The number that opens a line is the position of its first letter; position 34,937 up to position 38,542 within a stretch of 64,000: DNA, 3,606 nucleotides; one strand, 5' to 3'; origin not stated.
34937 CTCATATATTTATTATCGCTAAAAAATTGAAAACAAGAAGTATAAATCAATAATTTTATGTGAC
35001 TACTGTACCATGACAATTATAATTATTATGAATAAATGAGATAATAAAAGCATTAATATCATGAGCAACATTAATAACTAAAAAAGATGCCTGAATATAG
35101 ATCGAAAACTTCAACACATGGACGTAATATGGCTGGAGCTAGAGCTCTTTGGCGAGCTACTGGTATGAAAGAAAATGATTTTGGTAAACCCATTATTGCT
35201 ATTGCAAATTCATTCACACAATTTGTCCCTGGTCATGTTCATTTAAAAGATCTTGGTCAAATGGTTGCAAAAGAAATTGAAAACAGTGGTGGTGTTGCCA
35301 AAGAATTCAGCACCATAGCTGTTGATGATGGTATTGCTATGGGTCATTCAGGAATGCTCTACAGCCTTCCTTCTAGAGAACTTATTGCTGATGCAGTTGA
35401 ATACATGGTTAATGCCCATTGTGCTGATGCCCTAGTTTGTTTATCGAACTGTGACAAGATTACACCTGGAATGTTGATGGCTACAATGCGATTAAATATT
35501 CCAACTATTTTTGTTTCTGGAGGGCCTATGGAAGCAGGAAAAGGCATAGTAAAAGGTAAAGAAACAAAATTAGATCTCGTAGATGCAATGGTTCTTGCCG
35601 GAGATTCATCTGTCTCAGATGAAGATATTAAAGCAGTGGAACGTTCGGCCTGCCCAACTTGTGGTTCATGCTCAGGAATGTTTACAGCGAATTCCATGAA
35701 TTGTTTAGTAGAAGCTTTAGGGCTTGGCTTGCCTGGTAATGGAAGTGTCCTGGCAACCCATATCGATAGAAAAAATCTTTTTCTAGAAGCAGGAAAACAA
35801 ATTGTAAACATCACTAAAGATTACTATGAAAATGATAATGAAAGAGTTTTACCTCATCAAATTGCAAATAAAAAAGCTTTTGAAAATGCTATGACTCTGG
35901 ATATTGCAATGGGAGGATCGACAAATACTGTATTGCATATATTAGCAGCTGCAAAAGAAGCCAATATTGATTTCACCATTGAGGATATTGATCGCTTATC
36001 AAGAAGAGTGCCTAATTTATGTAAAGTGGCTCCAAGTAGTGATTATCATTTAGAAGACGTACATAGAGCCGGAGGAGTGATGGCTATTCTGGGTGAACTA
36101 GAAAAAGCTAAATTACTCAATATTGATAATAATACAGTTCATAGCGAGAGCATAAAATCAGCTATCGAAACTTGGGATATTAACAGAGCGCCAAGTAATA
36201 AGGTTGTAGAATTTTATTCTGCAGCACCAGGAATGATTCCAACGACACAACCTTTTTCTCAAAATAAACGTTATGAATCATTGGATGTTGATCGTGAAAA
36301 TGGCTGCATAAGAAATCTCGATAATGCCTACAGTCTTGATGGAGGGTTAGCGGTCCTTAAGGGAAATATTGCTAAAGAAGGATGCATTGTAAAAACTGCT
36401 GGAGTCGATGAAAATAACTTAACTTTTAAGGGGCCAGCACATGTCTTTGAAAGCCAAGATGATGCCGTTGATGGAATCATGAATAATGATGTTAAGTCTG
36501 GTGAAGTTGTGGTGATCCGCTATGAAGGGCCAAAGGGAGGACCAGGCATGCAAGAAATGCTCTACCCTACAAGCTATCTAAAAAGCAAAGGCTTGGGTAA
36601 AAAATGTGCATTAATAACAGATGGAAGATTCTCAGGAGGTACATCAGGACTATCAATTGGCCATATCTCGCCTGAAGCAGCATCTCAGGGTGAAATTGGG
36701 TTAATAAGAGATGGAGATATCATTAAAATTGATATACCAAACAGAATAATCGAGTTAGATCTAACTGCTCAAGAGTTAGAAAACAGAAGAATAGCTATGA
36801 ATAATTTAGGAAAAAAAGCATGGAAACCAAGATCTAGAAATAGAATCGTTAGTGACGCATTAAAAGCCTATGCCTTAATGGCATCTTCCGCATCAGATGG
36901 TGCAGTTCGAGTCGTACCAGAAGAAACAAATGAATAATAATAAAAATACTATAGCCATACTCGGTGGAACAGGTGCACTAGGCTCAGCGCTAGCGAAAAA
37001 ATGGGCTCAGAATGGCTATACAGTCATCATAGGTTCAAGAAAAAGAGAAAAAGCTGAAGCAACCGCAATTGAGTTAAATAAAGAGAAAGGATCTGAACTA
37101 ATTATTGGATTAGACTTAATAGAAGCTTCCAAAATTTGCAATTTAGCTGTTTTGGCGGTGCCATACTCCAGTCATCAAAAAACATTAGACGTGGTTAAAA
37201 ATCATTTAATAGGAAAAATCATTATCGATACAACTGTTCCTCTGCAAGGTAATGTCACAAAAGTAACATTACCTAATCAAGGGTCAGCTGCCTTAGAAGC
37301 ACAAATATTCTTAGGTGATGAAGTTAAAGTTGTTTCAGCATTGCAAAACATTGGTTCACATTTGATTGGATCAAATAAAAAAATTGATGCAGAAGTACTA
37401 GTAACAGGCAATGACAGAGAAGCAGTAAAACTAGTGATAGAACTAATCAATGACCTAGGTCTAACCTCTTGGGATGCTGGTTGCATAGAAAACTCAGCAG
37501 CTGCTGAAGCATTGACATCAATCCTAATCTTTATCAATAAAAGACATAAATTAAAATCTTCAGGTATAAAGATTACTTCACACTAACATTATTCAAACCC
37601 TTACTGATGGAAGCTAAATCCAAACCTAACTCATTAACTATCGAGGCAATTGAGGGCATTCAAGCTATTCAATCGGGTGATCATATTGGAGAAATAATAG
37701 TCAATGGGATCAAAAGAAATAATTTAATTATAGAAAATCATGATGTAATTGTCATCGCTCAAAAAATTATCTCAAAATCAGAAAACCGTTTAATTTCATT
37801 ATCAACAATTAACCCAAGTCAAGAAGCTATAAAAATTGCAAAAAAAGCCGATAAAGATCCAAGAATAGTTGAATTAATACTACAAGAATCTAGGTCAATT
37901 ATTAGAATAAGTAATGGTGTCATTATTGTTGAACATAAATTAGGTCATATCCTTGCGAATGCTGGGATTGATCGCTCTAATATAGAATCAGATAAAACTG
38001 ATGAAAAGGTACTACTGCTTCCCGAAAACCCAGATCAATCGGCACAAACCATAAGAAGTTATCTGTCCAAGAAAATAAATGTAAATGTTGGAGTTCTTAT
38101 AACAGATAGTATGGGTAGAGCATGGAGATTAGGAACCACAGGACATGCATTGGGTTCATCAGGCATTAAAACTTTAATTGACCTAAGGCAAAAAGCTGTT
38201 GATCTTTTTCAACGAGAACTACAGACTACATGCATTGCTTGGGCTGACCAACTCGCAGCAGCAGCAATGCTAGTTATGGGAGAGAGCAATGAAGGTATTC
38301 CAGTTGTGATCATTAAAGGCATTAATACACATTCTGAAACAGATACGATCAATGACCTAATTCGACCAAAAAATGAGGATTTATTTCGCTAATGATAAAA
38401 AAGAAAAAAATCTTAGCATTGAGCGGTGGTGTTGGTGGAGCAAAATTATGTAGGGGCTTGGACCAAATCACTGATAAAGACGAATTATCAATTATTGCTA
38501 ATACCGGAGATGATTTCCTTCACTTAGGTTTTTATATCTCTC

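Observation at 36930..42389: Complete coenzyme F420 operon (npdG-cofE-cofD-cofC-fbiC) with a minimal CofE and no dehydro-F420 reductase nearby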

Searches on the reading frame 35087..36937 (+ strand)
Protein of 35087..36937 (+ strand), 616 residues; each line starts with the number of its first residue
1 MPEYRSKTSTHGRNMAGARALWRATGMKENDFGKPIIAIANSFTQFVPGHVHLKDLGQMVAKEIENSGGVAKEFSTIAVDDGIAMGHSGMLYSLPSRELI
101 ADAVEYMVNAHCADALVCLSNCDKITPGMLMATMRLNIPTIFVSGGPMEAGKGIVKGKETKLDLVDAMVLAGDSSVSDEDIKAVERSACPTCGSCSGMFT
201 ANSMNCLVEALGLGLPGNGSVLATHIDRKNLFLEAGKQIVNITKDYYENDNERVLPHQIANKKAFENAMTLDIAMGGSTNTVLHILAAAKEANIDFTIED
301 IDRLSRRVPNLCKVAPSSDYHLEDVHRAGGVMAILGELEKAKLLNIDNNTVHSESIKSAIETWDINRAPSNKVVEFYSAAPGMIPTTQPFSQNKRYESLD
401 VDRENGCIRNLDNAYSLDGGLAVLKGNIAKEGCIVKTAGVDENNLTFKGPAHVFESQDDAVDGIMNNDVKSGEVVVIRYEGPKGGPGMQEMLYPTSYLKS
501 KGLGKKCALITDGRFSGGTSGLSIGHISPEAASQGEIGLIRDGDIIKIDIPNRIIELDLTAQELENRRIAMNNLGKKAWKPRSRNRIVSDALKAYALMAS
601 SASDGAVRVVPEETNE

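Call 54: list_cluster_members(proteins=[window:35087-36937:+, window:40008-42389:+, window:15541-16575:-, window:47658-48698:-])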
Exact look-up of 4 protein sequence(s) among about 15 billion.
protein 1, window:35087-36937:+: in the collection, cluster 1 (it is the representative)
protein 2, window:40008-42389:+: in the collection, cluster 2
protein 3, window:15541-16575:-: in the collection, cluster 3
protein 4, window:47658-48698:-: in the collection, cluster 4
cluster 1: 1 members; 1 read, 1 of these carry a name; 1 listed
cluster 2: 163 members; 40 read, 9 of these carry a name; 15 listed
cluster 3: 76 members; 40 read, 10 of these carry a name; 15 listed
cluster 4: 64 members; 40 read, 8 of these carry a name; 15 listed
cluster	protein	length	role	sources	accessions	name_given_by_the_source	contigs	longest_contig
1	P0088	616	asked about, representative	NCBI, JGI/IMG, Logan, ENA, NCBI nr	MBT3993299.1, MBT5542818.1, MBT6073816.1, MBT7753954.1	MAG: dihydroxy-acid dehydratase [Gammaproteobacteria bacterium] | dihydroxy-acid dehydratase | dihydroxy-acid dehydratase [Gammaproteobacteria bacterium]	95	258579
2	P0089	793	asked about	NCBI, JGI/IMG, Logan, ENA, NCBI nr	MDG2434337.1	MAG: 5-amino-6-(D-ribitylamino)uracil--L-tyrosine 4-hydroxyphenyl transferase CofH ... | 5-amino-6-(D-ribitylamino)uracil--L-tyrosine 4-hydroxyphenyl transferase CofH ...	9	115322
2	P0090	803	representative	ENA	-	-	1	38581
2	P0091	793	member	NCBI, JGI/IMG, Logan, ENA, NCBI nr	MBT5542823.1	MAG: 5-amino-6-(D-ribitylamino)uracil--L-tyrosine 4-hydroxyphenyl transferase CofH ... | FO synthase | 5-amino-6-(D-ribitylamino)uracil--L-tyrosine 4-hydroxyphenyl transferase CofH ...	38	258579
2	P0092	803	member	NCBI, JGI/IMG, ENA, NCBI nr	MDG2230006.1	MAG: 5-amino-6-(D-ribitylamino)uracil--L-tyrosine 4-hydroxyphenyl transferase CofH ... | 5-amino-6-(D-ribitylamino)uracil--L-tyrosine 4-hydroxyphenyl transferase CofH ...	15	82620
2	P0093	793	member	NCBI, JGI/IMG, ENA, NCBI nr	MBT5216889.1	MAG: 5-amino-6-(D-ribitylamino)uracil--L-tyrosine 4-hydroxyphenyl transferase CofH ... | 5-amino-6-(D-ribitylamino)uracil--L-tyrosine 4-hydroxyphenyl transferase CofH ...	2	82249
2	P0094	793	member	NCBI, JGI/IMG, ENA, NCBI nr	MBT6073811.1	MAG: 5-amino-6-(D-ribitylamino)uracil--L-tyrosine 4-hydroxyphenyl transferase CofH ... | 5-amino-6-(D-ribitylamino)uracil--L-tyrosine 4-hydroxyphenyl transferase CofH ...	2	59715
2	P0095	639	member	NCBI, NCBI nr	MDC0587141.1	5-amino-6-(D-ribitylamino)uracil--L-tyrosine 4-hydroxyphenyl transferase CofH, partial ... | 5-amino-6-(D-ribitylamino)uracil--L-tyrosine 4-hydroxyphenyl transferase CofH ...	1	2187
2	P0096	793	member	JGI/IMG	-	FO synthase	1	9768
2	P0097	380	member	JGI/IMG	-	FO synthase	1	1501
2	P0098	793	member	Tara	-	strand:- start:440 stop:2821 length:2382 start_codon:yes stop_codon:yes gene_type:complete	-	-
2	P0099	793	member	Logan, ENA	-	-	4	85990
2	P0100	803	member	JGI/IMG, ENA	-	-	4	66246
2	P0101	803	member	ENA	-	-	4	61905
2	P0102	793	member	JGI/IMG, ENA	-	-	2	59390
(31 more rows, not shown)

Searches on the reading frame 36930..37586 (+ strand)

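Call 3: search_protein_families(library=ncbifam, proteins=[window:36930-37586:+], max_evalue=0.001)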
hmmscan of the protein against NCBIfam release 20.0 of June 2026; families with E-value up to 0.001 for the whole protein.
window:36930-37586:+ (218 aa): 73 families (the best 25 are shown)
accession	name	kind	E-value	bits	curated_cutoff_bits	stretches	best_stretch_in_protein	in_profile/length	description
TIGR01915.1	npdG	equivalog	3.6e-49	167.7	149.8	1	8-215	3-220/220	NADPH-dependent F420 reductase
NF005811.0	PRK07677.1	equivalog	1.2e-08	34.8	318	1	4-99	2-94/254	2,4-dienoyl-CoA reductase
NF000946.0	PRK00094.2-4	equivalog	5e-08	32.3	455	1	4-106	3-112/342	NAD(P)H-dependent glycerol-3-phosphate dehydrogenase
NF006410.0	PRK08655.1-4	equivalog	5.4e-08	32.1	498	1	4-95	3-88/446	prephenate dehydrogenase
NF006409.0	PRK08655.1-3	equivalog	5.9e-08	32.6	310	1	7-99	2-88/290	prephenate dehydrogenase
NF005449.0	PRK07041.1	equivalog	4.5e-07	30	257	1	4-72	6-73/240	SDR family oxidoreductase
NF006408.0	PRK08655.1-2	equivalog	5.4e-07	28.7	422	1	2-93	3-88/441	prephenate dehydrogenase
NF006132.0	PRK08277.1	subfamily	7.1e-07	28.8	281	1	5-69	10-74/280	D-mannonate oxidoreductase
NF004198.0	PRK05653.1-3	equivalog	1.2e-06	28.1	296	1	4-77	6-79/248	3-oxoacyl-ACP reductase FabG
NF005495.0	PRK07109.1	subfamily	3.3e-06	26.6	264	1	3-73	6-76/334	SDR family oxidoreductase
NF005873.0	PRK07814.1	equivalog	3.6e-06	26.6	346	1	6-96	10-98/263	SDR family oxidoreductase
NF004200.0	PRK05653.1-5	equivalog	5.1e-06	26.2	273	1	6-90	3-86/242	3-oxoacyl-ACP reductase FabG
NF005752.0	PRK07576.1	subfamily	5.1e-06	26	321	1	5-69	9-73/271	SDR family oxidoreductase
NF004196.0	PRK05650.1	equivalog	5.6e-06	25.6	297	1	5-74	2-71/272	SDR family oxidoreductase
NF005489.0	PRK07102.1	equivalog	6.3e-06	26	267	1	6-65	2-62/243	SDR family oxidoreductase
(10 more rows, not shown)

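Call 4: search_protein_families(library=pfam, proteins=[window:36930-37586:+], max_evalue=0.001)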
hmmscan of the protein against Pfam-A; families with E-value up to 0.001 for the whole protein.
window:36930-37586:+ (218 aa): 5 families
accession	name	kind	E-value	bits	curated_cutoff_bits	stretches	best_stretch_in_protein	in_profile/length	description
PF03807.23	F420_oxidored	-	7e-15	55.8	21.6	1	7-104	1-94/94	NADP oxidoreductase coenzyme F420-dependent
PF00106.31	adh_short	-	3.5e-07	30.4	26.6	1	7-72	2-67/195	short chain dehydrogenase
PF01370.27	Epimerase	-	1.2e-06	28.6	20.9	1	8-96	1-95/240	NAD dependent epimerase/dehydratase family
PF05368.20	NmrA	-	0.00012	22.3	27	1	5-60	2-55/298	NmrA-like family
PF01210.29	NAD_Gly3P_dh_N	-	0.00013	22.5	23.1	1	8-94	2-94/158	NAD-dependent glycerol-3-phosphate dehydrogenase N-terminus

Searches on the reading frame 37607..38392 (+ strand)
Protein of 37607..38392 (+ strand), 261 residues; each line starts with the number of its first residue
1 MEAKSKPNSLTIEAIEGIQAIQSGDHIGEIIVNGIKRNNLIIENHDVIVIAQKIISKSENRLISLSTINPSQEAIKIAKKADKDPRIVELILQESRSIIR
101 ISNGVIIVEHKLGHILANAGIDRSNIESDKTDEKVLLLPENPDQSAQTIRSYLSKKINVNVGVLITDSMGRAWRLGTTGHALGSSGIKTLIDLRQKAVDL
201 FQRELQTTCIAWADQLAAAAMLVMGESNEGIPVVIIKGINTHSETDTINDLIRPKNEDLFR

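Call 3: search_protein_families(library=ncbifam, proteins=[window:37607-38392:+], max_evalue=0.001)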
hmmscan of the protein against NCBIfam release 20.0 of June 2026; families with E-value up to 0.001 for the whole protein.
window:37607-38392:+ (261 aa): 4 families
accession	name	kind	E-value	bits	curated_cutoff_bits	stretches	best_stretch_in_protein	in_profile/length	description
NF009809.0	PRK13293.1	equivalog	1.6e-75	253.8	274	1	10-261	3-244/253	coenzyme F420-0:L-glutamate ligase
TIGR01916.1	F420_cofE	equivalog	4.5e-75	252.2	180.65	1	12-261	3-244/244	coenzyme F420-0:L-glutamate ligase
NF009810.0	PRK13294.1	equivalog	2.6e-55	188.1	304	1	4-261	7-243/449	coenzyme F420-0:L-glutamate ligase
TIGR04132.1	intra_fol_E_lig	hypoth_equivalog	1.5e-24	86.7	350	1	42-238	28-202/241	putative folate metabolism gamma-glutamate ligase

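Call 4: search_protein_families(library=pfam, proteins=[window:37607-38392:+], max_evalue=0.001)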
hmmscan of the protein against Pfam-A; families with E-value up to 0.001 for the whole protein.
window:37607-38392:+ (261 aa): 1 family
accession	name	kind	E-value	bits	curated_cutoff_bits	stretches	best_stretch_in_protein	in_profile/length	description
PF01996.21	F420_ligase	-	4.7e-73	245.7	25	1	18-238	4-218/218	F420-0:Gamma-glutamyl ligase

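Call 49: search_solved_structures(query=window:37607-38392:+, max_evalue=0.00001)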
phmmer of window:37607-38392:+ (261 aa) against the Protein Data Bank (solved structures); distinct sequences matched with E-value up to 0.00001: 3.
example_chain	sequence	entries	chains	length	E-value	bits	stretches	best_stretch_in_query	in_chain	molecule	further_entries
7uld_A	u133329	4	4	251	1.6e-43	152.3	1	13-261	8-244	Coenzyme F420:L-glutamate ligase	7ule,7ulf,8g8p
2phn_A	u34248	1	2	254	1.7e-43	152.2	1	13-261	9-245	F420-0:gamma-glutamyl ligase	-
2g9i_A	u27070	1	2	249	1.8e-43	152.2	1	13-261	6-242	F420-0:gamma-glutamyl ligase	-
